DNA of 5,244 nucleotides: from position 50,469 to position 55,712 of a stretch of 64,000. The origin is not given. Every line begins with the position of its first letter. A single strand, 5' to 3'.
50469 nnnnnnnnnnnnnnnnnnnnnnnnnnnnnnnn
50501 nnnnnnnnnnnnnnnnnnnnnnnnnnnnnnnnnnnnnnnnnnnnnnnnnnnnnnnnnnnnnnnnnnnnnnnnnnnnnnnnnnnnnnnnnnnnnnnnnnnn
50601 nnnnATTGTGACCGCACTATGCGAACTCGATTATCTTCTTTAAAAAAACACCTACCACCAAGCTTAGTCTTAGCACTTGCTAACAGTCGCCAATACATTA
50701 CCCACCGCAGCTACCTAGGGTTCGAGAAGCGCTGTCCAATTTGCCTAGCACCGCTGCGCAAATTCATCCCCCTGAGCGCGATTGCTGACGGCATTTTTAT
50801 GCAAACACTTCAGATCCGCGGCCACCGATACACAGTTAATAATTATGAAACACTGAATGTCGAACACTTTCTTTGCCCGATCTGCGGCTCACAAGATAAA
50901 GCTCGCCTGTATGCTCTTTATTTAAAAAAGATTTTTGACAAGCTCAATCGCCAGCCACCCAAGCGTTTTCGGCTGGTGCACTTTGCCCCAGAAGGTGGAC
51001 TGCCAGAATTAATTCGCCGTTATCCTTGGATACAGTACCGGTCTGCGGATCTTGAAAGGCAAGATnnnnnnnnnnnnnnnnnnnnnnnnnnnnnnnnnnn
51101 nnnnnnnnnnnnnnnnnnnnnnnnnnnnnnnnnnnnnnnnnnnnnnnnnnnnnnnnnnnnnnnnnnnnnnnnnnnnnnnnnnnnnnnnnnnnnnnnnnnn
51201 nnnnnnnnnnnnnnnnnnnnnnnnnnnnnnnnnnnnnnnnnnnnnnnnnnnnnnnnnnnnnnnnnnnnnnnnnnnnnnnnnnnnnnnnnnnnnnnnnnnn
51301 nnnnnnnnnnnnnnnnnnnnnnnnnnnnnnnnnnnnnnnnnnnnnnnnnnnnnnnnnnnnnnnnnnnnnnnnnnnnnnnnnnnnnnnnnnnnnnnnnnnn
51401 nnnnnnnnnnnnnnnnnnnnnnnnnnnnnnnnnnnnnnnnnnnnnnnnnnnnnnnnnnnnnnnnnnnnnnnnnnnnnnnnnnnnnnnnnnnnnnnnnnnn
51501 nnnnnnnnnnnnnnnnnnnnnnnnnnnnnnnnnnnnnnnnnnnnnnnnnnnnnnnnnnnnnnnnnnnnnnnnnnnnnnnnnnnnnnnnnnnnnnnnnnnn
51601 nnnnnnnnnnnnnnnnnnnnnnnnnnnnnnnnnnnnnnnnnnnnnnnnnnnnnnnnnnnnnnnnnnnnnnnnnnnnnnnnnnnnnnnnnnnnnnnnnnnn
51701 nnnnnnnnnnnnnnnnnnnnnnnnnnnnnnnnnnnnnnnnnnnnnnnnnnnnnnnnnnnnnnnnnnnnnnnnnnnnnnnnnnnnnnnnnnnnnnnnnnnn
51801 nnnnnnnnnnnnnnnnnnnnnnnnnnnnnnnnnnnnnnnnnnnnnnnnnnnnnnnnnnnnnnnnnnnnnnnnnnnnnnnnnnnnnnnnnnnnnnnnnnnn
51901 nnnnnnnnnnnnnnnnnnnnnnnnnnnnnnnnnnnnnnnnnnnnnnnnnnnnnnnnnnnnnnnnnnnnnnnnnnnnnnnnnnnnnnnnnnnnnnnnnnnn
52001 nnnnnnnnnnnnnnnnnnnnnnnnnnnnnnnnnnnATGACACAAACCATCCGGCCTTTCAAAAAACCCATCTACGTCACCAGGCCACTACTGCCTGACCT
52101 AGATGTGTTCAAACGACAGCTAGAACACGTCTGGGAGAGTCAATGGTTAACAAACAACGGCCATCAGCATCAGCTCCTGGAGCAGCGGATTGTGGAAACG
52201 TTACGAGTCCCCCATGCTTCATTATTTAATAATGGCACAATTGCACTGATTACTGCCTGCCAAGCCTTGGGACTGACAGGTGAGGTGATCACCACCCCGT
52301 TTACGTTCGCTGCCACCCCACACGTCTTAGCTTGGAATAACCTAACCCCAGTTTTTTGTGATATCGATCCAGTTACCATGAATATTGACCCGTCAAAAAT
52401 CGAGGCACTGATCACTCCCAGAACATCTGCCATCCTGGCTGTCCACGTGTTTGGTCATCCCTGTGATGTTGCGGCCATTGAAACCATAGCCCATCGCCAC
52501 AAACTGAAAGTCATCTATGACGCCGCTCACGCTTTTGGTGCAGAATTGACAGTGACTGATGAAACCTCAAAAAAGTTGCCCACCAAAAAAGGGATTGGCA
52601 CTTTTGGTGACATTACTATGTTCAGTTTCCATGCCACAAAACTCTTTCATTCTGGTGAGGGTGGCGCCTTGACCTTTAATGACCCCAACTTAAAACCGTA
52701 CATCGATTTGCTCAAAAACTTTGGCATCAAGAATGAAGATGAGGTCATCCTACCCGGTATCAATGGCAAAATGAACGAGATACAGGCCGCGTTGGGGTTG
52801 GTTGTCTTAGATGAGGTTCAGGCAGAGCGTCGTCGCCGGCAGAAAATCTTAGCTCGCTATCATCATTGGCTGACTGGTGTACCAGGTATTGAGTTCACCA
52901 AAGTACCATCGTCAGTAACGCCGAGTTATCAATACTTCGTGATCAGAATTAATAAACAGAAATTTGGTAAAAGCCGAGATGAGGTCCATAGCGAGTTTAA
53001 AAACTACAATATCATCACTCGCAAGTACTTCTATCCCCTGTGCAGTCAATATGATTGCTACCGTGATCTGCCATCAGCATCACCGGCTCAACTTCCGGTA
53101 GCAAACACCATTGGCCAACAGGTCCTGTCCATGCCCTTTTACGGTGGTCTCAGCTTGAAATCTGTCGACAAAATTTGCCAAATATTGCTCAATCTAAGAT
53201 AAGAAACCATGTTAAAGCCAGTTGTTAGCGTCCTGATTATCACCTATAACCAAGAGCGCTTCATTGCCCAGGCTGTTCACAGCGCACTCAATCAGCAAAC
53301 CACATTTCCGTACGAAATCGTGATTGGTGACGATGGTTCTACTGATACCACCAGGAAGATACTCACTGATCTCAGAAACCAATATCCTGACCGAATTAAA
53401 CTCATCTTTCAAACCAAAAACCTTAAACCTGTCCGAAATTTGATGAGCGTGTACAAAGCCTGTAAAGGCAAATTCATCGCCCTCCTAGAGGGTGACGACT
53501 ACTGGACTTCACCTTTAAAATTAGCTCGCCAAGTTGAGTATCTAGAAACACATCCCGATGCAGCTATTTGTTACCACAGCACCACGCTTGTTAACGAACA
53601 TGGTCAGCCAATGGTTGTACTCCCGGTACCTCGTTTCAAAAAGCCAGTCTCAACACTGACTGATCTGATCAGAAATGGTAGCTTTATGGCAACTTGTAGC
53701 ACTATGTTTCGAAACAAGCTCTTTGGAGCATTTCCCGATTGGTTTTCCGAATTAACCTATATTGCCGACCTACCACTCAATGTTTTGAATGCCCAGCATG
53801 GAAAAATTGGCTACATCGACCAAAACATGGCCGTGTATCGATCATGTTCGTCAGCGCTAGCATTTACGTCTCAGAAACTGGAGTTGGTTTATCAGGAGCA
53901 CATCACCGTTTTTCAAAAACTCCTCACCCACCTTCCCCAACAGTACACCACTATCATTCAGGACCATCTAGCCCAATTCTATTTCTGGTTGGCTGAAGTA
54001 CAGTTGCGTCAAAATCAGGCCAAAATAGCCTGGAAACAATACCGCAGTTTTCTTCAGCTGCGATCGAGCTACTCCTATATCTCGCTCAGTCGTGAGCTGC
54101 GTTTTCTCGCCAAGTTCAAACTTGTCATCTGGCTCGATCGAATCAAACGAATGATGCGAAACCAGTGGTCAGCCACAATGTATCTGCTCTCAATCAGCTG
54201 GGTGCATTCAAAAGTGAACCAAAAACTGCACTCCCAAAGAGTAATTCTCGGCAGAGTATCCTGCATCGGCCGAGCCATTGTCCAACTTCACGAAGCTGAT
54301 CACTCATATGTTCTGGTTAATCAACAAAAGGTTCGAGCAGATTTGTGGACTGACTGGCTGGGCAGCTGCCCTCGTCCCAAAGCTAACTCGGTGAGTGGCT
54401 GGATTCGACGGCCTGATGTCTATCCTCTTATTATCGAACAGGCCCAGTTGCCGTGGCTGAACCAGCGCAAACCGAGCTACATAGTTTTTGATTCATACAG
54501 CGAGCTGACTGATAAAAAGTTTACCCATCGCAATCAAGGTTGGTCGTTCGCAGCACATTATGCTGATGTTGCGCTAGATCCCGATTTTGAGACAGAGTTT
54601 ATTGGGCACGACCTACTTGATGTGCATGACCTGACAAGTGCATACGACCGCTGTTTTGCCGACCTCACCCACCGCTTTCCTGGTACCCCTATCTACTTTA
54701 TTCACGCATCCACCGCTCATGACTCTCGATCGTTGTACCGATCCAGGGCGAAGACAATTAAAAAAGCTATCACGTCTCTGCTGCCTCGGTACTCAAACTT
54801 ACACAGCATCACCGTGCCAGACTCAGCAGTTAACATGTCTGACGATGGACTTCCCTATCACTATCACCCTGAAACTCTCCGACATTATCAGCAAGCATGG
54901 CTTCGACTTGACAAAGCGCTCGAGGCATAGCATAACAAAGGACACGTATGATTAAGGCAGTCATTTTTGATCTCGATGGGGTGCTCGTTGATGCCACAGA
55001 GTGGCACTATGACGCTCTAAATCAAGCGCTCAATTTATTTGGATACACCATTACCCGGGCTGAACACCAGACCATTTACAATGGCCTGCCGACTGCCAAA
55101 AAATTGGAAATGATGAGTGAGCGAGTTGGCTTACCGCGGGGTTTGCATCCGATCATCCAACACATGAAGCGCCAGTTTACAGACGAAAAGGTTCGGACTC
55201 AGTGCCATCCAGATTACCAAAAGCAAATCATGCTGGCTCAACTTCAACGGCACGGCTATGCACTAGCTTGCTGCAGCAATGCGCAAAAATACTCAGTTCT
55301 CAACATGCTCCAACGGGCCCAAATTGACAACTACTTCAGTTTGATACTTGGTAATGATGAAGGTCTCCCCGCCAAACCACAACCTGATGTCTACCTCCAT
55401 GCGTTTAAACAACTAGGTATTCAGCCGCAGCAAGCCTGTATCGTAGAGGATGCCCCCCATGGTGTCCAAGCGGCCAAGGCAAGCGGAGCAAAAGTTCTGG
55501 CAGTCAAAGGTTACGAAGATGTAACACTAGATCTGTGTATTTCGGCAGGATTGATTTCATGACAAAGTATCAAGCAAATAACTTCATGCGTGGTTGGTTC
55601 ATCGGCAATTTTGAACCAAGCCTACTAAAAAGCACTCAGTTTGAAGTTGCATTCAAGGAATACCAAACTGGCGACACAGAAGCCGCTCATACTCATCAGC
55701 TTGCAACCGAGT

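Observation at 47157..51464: Both Wzx/Wzy-type and Wzm/Wzt ABC-type export machineries in one locus; Zn-ribbon methyltransferase directly after wzt as a candidate chain terminator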

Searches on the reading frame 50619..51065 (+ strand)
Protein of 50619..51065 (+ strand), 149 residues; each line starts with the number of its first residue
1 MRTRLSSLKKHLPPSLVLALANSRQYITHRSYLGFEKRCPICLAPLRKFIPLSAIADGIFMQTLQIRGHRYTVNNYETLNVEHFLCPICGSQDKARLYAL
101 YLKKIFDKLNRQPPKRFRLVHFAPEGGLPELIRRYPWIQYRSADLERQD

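Call 9: search_protein_families(library=pfam, proteins=[window:50619-51065:+], max_evalue=10)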
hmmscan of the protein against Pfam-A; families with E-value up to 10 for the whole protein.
seq(149 aa): 7 families
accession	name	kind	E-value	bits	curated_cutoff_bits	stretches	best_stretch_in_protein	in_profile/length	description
PF21349.2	RUBY_RBDX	-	0.022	14.6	26.5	1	38-49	18-29/30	Rubrerythrin, rubredoxin-like domain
PF24440.1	DUF7559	-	0.047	14.4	27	1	70-94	22-46/52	Family of unknown function (DUF7559)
PF25164.1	CoiA_N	-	0.096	12.7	26.3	1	73-91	6-25/50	Competence protein CoiA, N-terminal domain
PF13920.12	zf-C3HC4_3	-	0.18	12.1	27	1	35-48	35-48/49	Zinc finger, C3HC4 type (RING finger)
PF13248.11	Zn_ribbon_3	-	0.18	11.7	27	0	86-91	5-10/26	zinc-ribbon domain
PF08273.17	Zn_Ribbon_Prim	-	0.39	11.5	23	1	85-96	5-16/37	Zinc-binding domain of primase-helicase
PF03119.21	DNA_ligase_ZBD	-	1.7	9.1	25.8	0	86-91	2-7/27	NAD-dependent DNA ligase C4 zinc finger domain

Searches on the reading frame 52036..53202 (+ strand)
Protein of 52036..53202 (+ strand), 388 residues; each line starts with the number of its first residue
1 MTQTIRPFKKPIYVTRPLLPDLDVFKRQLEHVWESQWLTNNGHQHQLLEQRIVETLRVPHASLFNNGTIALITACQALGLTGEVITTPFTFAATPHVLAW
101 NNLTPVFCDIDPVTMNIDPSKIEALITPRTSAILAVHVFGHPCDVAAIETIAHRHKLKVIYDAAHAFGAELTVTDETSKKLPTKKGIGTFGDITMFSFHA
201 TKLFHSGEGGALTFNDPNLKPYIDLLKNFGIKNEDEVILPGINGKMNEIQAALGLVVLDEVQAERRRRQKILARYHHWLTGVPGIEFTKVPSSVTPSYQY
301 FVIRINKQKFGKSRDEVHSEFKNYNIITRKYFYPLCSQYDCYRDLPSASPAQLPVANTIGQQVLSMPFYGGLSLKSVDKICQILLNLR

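Call 4: search_protein_families(library=pfam, proteins=[window:52036-53202:+], max_evalue=0.01)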
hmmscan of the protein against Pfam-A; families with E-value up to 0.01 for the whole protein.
window:52036-53202:+ (388 aa): 2 families
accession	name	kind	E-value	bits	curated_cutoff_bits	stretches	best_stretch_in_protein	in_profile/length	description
PF01041.23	DegT_DnrJ_EryC1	-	1e-99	334.6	19.8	1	26-384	8-359/360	DegT/DnrJ/EryC1/StrS aminotransferase family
PF01053.26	Cys_Met_Meta_PP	-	0.0019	17.3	27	1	44-165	53-176/381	Cys/Met metabolism PLP-dependent enzyme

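Call 6: search_protein_families(library=ncbifam, proteins=[window:52036-53202:+], max_evalue=0.01)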
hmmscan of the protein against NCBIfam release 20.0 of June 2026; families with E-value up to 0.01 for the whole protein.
window:52036-53202:+ (388 aa): 12 families
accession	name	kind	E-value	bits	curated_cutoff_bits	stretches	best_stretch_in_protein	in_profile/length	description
TIGR04427.1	PLP_DesI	equivalog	8.4e-94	314.9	650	1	8-384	17-379/390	dTDP-4-dehydro-6-deoxyglucose aminotransferase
TIGR03588.1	PseC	equivalog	1.5e-65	221.6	423.5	1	30-385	18-377/380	UDP-4-amino-4,6-dideoxy-N-acetyl-beta-L-altrosamine transaminase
TIGR04181.1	NHT_00031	hypoth_equivalog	3.6e-48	164.3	420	1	26-367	13-357/359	LegC family aminotransferase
NF008658.2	PRK11658.1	equivalog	8.8e-48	162.8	631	1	28-385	19-374/379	UDP-4-amino-4-deoxy-L-arabinose aminotransferase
NF008687.0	PRK11706.1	equivalog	4.6e-44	150.7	375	1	28-386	16-372/375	dTDP-4-amino-4,6-dideoxygalactose transaminase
NF011936.0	PRK15407.1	equivalog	6.5e-39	133.9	423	2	36-230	59-251/440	lipopolysaccharide biosynthesis protein RfbH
TIGR02379.1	ECA_wecE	subfamily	8.2e-36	123.6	434.85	1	33-386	21-373/376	dTDP-4-amino-4,6-dideoxy-D-glucose transaminase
NF004125.0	PRK05613.1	equivalog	0.00018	20.1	765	1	45-169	71-198/437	O-acetylhomoserine/O-acetylserine sulfhydrylase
TIGR00858.1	bioF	equivalog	0.00026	19.8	426.45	1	35-169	58-194/365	8-amino-7-oxononanoate synthase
NF006096.0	PRK08248.1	equivalog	0.0049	15.5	726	1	98-165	119-188/431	homocysteine synthase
NF000586.1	PRK00011.1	subfamily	0.006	15.4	335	1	103-264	129-271/404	serine hydroxymethyltransferase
NF005732.0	PRK07550.1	equivalog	0.0086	15.2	366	0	70-181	105-211/389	aminotransferase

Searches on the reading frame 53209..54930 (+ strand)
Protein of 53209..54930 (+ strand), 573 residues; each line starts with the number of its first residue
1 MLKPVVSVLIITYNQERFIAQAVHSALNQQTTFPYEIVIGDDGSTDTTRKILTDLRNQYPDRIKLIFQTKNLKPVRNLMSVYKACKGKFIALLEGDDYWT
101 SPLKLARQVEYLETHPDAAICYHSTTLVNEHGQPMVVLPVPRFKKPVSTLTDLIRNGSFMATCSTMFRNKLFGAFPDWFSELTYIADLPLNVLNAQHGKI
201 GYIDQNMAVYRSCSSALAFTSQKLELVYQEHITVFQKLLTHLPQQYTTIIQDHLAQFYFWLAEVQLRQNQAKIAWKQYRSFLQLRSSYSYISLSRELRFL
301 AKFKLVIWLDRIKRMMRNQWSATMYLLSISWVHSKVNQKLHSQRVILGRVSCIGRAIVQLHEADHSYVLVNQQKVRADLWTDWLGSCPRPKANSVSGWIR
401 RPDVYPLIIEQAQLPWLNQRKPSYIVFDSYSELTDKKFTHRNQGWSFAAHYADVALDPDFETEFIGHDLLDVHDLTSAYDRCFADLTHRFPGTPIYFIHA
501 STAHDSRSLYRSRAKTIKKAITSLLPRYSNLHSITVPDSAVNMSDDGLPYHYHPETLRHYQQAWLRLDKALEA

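Call 4: search_protein_families(library=pfam, proteins=[window:53209-54930:+], max_evalue=0.01)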
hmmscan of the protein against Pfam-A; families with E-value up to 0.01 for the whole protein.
window:53209-54930:+ (573 aa): 3 families
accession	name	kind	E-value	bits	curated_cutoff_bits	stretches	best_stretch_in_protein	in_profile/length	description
PF00535.33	Glycos_transf_2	-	1.1e-27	97.4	23.3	1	7-124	1-115/168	Glycosyl transferase family 2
PF13641.12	Glyco_tranf_2_3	-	4.4e-14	53.5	27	1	5-116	2-115/230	Glycosyltransferase like family 2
PF10111.15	Glyco_tranf_2_2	-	0.00097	19.1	27.3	1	8-133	2-132/276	Glycosyltransferase like family 2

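Call 6: search_protein_families(library=ncbifam, proteins=[window:53209-54930:+], max_evalue=0.01)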
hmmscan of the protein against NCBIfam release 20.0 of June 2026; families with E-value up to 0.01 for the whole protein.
window:53209-54930:+ (573 aa): 15 families
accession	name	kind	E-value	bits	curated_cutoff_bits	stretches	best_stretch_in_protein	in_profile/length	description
NF053739.1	GlytfEpsEBac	equivalog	2.3e-22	79.3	450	1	4-238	1-228/265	glycosyltransferase EpsE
NF047683.1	TeichurnBiosyTuaG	equivalog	4.4e-21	75.7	400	1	3-136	5-134/252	teichuronic acid biosynthesis protein TuaG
NF007482.0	PRK10073.1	equivalog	2e-11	43.5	423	1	4-101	6-100/334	glycosyltransferase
NF050050.1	ProtGlycPglI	equivalog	6.7e-11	42.1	500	1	4-98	2-95/306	GalNAc(5)-diNAcBac-PP-undecaprenol beta-1,3-glucosyltransferase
TIGR03937.1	PgaC_IcaA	equivalog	1.1e-09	37.8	422.3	1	4-97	45-136/407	poly-beta-1,6-N-acetyl-D-glucosamine synthase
NF041875.1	EPS_EpsD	equivalog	1.4e-08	34.5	370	1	6-113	1-105/325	exopolysaccharide biosynthesis glycosyltransferase EpsD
TIGR04440.1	glyco_TIGR04440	domain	3.1e-08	33.6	70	1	6-132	2-126/215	TIGR00180 family glycosyltransferase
NF038302.1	EPS_HpsE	equivalog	3.8e-07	29.4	300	1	6-120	3-119/307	hormogonium polysaccharide biosynthesis glycosyltransferase HpsE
NF047588.1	GlcsyltransPgfSStrep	equivalog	5.7e-07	29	500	1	6-97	3-96/308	glycosyltransferase PgfS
NF007986.1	PRK10714.1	equivalog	5.9e-06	25.5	529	1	6-113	8-116/316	undecaprenyl-phosphate 4-deoxy-4-formamido-L-arabinose transferase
TIGR04017.1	WcaA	equivalog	2.2e-05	24.2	495.75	1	3-123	4-121/279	colanic acid biosynthesis glycosyltransferase WcaA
NF007453.0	PRK10018.1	equivalog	2.9e-05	23.9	382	1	3-119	5-118/280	colanic acid biosynthesis glycosyltransferase WcaA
TIGR03469.1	HpnB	hypoth_equivalog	0.00017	20.8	379.25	1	4-66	44-108/386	hopene-associated glycosyltransferase HpnB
TIGR04283.1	glyco_like_mftF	equivalog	0.0022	17.6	182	1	6-57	1-51/221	TIGR04283 family arsenosugar biosynthesis glycosyltransferase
NF041394.1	GtaseAglG_Halo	equivalog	0.0064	15.8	440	0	6-114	3-109/304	glucosyl-dolichyl phosphate glucuronosyltransferase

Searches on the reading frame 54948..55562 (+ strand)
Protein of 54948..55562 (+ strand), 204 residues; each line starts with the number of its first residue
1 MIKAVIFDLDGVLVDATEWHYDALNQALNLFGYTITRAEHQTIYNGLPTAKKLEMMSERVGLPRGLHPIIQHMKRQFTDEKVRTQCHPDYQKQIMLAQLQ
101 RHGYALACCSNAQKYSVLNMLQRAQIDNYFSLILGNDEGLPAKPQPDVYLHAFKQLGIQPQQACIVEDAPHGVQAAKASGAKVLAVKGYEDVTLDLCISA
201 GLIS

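Call 7: search_protein_families(library=pfam, proteins=[window:54948-55562:+], max_evalue=0.001)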
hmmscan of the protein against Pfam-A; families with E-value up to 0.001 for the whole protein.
window:54948-55562:+ (204 aa): 3 families
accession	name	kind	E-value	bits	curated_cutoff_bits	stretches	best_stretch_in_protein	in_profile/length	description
PF13419.12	HAD_2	-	6e-33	114.9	23.8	1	5-186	1-178/178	Haloacid dehalogenase-like hydrolase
PF00702.32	Hydrolase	-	1.9e-20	74.5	26.4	1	2-180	1-191/191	haloacid dehalogenase-like hydrolase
PF13242.12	Hydrolase_like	-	0.00045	20.5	22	1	143-187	4-49/75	HAD-hyrolase-like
